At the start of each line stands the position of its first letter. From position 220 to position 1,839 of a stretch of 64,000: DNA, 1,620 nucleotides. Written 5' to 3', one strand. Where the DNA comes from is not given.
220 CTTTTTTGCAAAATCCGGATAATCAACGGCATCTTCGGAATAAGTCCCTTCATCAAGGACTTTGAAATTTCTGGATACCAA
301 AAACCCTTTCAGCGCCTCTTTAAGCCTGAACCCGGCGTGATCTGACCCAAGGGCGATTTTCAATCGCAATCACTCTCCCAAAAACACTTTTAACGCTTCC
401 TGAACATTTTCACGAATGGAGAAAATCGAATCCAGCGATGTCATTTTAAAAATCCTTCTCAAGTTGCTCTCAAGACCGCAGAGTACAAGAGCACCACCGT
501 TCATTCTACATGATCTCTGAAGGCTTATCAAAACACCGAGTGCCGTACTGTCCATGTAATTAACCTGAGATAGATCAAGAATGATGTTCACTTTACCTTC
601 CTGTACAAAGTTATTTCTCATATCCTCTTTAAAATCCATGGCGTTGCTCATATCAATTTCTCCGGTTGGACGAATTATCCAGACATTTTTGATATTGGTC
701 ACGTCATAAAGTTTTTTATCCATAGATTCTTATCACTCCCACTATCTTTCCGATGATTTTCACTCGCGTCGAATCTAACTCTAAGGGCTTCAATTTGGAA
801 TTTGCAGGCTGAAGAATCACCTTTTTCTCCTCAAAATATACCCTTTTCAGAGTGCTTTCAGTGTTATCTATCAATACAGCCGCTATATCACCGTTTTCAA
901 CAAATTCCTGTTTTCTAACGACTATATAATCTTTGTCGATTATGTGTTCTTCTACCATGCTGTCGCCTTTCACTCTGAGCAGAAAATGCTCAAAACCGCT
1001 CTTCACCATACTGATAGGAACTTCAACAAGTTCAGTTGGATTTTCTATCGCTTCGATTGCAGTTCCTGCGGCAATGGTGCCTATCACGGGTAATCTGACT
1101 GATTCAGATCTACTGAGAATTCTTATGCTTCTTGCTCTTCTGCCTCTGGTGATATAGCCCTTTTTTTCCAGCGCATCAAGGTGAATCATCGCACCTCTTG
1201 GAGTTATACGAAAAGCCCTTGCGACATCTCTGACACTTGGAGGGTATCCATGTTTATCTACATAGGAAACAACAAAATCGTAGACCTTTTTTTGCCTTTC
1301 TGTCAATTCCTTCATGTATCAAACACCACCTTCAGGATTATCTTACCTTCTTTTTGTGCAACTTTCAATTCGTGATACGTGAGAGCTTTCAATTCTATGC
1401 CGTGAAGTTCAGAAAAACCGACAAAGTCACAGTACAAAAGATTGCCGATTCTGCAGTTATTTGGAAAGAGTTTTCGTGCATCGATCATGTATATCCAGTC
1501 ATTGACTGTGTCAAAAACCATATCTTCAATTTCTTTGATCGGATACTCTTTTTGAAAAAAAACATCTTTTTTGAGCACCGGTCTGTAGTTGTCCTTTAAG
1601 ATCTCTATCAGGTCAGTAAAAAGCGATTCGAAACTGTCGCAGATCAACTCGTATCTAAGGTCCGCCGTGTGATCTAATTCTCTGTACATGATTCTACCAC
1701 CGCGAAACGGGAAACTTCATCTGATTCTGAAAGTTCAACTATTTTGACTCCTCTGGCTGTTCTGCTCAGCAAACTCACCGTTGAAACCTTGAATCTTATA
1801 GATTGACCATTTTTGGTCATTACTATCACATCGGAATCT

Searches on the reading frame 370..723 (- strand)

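Call 30: search_protein_families(library=pfam, proteins=[window:370-723:-], max_evalue=0.01)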
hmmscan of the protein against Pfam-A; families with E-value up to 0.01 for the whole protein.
window:370-723:- (117 aa): 2 families
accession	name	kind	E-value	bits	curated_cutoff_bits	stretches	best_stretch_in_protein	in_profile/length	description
PF01740.26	STAS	-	1e-24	86.7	22.6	1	8-110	4-106/106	STAS domain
PF13466.11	STAS_2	-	3.6e-14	53.1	29.2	1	20-98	4-80/80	STAS domain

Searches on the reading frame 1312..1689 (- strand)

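Call 30: search_protein_families(library=pfam, proteins=[window:1312-1689:-], max_evalue=0.01)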
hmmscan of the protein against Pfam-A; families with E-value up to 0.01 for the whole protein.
window:1312-1689:- (125 aa): 1 family
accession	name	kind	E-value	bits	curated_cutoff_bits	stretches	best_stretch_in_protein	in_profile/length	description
PF01951.21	Archease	-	2.4e-12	47.8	25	1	2-124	1-135/136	Archease protein family (MTH1598/TM1083)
